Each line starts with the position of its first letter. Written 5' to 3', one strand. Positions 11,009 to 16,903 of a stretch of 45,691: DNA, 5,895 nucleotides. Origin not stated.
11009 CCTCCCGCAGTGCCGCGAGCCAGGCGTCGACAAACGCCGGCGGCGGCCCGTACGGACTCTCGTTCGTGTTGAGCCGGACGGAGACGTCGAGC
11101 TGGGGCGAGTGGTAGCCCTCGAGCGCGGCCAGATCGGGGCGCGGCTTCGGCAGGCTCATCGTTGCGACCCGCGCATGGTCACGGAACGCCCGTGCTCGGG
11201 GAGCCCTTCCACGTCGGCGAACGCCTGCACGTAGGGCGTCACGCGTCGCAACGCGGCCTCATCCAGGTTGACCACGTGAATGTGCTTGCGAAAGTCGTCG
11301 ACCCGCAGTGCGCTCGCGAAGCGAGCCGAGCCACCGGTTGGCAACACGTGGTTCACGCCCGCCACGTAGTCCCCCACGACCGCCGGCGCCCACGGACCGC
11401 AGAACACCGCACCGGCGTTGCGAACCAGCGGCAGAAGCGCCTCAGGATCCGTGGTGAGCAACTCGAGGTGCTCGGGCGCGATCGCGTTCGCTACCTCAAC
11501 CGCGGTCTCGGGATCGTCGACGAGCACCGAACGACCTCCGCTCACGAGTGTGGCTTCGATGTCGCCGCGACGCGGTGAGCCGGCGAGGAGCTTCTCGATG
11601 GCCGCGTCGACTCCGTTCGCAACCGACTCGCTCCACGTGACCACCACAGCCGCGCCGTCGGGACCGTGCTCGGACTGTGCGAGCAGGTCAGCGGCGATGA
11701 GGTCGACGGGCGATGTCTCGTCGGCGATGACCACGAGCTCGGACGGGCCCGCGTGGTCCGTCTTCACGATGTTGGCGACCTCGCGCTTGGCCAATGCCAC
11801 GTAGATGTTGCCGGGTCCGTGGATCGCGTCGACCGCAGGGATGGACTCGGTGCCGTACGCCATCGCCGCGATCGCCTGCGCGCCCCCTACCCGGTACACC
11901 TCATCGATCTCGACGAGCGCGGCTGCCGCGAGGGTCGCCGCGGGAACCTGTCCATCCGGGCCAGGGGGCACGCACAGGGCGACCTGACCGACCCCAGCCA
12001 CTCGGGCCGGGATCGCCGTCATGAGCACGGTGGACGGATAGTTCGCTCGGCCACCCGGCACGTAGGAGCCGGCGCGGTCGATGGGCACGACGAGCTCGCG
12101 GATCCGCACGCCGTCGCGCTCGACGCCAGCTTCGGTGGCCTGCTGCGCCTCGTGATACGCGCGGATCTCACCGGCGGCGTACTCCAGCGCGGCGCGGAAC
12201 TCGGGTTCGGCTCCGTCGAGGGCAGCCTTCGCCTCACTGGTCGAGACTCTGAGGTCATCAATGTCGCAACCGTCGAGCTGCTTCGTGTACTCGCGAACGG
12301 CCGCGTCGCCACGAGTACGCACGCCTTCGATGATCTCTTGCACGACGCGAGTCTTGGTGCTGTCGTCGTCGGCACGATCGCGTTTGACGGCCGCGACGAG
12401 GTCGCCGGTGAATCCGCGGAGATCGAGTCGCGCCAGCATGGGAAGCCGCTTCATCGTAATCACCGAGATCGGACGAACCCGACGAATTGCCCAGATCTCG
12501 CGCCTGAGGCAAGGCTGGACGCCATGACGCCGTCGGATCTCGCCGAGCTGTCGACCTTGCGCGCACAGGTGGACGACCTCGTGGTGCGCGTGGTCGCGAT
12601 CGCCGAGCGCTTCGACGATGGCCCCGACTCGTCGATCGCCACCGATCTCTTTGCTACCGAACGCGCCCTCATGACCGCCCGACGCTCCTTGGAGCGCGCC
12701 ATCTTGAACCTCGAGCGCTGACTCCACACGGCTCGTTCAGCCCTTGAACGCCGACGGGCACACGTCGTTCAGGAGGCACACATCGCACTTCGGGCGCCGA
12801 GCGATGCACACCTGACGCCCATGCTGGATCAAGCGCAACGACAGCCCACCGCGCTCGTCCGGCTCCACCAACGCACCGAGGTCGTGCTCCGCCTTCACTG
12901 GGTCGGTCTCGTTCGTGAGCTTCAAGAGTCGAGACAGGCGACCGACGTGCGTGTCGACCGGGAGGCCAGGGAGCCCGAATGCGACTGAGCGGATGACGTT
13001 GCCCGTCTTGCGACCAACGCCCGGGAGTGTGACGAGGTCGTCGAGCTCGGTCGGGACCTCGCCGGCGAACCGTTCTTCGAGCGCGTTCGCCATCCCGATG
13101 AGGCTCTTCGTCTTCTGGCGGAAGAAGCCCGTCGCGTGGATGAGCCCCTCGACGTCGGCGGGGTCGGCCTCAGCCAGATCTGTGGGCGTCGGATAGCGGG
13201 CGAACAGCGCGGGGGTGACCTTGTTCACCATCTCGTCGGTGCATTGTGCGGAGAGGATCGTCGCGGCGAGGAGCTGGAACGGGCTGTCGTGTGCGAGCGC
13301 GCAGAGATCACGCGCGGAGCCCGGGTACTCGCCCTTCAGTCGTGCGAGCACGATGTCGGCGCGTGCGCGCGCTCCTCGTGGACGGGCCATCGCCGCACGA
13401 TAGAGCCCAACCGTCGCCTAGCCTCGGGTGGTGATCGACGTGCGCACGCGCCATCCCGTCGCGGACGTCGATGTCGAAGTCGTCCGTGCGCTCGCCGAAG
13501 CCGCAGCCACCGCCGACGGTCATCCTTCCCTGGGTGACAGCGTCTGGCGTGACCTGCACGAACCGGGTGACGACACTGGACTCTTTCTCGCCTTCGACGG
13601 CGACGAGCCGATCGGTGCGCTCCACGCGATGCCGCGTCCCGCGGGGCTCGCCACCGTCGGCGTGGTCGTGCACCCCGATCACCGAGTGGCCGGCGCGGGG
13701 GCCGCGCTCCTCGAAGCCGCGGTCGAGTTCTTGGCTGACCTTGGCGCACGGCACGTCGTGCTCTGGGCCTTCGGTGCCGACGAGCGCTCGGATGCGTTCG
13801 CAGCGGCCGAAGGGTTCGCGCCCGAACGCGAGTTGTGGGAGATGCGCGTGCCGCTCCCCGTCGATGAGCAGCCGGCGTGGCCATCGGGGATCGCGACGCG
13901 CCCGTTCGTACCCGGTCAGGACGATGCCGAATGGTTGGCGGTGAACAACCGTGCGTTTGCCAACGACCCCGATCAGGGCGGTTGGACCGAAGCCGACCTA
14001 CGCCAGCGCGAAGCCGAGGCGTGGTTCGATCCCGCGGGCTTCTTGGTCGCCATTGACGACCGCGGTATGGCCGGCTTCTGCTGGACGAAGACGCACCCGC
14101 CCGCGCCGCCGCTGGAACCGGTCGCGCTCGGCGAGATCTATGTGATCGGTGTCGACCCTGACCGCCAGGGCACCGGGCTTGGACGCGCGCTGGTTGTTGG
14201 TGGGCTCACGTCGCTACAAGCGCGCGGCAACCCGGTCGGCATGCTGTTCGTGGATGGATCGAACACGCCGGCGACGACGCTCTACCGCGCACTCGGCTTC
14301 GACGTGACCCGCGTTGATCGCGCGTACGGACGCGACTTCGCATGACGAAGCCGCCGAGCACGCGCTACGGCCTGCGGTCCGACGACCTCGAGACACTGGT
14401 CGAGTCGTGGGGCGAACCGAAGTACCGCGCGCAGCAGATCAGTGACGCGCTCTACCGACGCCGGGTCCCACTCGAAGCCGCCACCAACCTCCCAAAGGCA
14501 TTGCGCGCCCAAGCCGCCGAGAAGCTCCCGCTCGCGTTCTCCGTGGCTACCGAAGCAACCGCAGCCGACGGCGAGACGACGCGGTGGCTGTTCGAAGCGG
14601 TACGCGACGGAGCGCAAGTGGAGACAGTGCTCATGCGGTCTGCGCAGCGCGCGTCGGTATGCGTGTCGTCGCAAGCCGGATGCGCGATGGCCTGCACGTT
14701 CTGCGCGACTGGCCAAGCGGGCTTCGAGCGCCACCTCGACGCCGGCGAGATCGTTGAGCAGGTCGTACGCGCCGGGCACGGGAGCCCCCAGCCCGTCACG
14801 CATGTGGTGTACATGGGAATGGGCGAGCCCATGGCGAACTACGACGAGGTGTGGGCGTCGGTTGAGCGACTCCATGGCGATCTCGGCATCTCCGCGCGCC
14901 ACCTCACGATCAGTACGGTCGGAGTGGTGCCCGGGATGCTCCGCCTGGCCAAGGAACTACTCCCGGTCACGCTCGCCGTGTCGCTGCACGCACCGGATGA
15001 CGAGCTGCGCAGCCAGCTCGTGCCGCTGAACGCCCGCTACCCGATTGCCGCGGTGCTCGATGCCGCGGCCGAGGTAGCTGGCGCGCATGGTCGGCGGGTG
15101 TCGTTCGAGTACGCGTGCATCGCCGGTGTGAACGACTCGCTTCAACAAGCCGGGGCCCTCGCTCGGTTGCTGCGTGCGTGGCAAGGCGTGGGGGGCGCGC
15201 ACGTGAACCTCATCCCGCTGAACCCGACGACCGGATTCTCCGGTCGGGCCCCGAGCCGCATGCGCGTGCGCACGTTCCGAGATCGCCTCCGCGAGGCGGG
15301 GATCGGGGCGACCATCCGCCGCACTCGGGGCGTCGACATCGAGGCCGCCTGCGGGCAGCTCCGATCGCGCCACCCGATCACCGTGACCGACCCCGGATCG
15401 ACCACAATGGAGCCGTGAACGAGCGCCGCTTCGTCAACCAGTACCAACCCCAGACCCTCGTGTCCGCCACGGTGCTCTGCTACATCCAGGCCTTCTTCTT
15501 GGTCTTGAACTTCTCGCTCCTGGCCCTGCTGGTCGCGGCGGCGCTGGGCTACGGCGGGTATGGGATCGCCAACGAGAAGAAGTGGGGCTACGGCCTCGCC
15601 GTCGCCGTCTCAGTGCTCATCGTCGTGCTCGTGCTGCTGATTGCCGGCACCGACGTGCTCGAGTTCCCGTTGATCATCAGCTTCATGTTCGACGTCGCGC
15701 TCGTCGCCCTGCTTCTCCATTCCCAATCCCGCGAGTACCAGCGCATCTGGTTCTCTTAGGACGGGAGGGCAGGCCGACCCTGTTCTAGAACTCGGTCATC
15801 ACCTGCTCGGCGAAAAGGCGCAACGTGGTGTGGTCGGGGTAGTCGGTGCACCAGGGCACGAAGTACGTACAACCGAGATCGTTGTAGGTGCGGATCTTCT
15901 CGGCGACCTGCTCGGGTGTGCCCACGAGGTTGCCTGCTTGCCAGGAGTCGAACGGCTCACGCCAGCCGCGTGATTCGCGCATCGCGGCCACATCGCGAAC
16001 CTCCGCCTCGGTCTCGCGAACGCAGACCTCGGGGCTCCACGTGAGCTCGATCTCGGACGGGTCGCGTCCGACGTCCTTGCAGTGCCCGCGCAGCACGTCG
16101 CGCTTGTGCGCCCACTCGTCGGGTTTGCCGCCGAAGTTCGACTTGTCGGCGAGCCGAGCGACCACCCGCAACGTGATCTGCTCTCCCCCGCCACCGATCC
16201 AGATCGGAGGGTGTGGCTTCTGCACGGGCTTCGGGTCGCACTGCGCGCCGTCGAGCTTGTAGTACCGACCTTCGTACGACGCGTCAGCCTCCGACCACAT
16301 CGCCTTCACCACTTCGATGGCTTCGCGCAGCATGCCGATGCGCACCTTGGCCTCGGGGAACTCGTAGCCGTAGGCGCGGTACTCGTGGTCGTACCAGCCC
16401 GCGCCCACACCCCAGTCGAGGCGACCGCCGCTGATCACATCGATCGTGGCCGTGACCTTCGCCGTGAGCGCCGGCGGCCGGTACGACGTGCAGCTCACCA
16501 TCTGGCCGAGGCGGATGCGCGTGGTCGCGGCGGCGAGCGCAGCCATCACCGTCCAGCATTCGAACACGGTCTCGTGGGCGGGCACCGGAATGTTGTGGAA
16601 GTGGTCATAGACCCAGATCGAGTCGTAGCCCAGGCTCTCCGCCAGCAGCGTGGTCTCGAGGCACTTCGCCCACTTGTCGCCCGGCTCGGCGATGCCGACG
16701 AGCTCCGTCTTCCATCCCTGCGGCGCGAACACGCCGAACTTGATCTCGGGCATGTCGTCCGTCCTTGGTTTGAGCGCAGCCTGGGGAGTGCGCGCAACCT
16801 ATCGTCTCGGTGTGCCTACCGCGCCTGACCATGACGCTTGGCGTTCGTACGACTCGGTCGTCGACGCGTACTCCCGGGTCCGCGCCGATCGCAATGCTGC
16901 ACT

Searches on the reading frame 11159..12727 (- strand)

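Call 61: search_protein_families(library=pfam, proteins=[window:11159-12727:-], max_evalue=0.0001)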
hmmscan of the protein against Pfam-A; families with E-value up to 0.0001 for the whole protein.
window:11159-12727:- (523 aa): 1 family
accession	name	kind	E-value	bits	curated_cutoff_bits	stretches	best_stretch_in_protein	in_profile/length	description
PF00815.25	Histidinol_dh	-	7.7e-148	493.3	27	1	119-519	5-410/411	Histidinol dehydrogenase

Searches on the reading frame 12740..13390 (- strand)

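Call 62: search_protein_families(library=pfam, proteins=[window:12740-13390:-], max_evalue=0.0001)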
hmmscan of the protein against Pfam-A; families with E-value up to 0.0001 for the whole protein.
window:12740-13390:- (217 aa): 3 families
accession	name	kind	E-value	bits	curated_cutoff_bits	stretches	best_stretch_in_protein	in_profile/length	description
PF00730.31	HhH-GPD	-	1.7e-22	80.3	26.2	1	43-176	2-107/108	HhH-GPD superfamily base excision DNA repair protein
PF00633.29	HHH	-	4.6e-06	26.6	24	1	107-135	1-29/30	Helix-hairpin-helix motif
PF10576.14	EndIII_4Fe-2S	-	4.1e-05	24.2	20.5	1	195-211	1-17/17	Iron-sulfur binding domain of endonuclease III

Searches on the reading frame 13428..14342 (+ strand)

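Call 62: search_protein_families(library=pfam, proteins=[window:13428-14342:+], max_evalue=0.0001)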
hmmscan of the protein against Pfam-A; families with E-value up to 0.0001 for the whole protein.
window:13428-14342:+ (305 aa): 5 families
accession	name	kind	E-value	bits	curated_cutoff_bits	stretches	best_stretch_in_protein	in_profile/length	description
PF00583.31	Acetyltransf_1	-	4.9e-24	85.3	20.7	2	40-130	24-116/116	Acetyltransferase (GNAT) family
PF13508.13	Acetyltransf_7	-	2.9e-16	60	27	2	203-292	3-83/84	Acetyltransferase (GNAT) domain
PF08445.16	FR47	-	3.6e-10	40.1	22.1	1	234-294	21-80/86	FR47-like protein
PF13527.13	Acetyltransf_9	-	2.1e-09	37.9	25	0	168-293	12-126/127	Acetyltransferase (GNAT) domain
PF13673.13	Acetyltransf_10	-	8.9e-09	35.8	23.6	0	236-295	53-111/128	Acetyltransferase (GNAT) domain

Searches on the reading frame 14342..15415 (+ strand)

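Call 62: search_protein_families(library=pfam, proteins=[window:14342-15415:+], max_evalue=0.0001)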
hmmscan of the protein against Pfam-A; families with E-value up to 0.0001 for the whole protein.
window:14342-15415:+ (358 aa): 2 families
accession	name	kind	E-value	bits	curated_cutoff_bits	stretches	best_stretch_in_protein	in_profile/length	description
PF04055.27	Radical_SAM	-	1.4e-16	61.5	29.5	1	109-266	2-157/166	Radical SAM superfamily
PF21016.3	RlmN_N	-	2.1e-05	24.6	24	1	10-60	5-56/60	Ribosomal RNA large subunit methyltransferase N-terminal domain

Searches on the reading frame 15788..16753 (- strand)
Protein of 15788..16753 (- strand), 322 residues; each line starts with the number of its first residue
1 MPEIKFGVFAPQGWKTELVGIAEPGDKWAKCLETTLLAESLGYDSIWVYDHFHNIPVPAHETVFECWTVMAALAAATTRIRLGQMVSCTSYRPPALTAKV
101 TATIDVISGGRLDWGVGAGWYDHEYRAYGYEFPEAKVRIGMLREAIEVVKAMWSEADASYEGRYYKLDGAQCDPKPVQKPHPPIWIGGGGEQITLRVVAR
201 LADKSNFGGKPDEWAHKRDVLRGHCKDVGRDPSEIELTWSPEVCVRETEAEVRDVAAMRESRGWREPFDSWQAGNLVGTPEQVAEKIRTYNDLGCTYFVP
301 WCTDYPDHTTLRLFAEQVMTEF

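Call 62: search_protein_families(library=pfam, proteins=[window:15788-16753:-], max_evalue=0.0001)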
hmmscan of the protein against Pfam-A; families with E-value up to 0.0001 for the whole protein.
window:15788-16753:- (322 aa): 1 family
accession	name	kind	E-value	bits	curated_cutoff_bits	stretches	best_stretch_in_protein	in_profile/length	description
PF00296.26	Bac_luciferase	-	1.4e-62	212.3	27.9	1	5-296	2-313/314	Luciferase-like monooxygenase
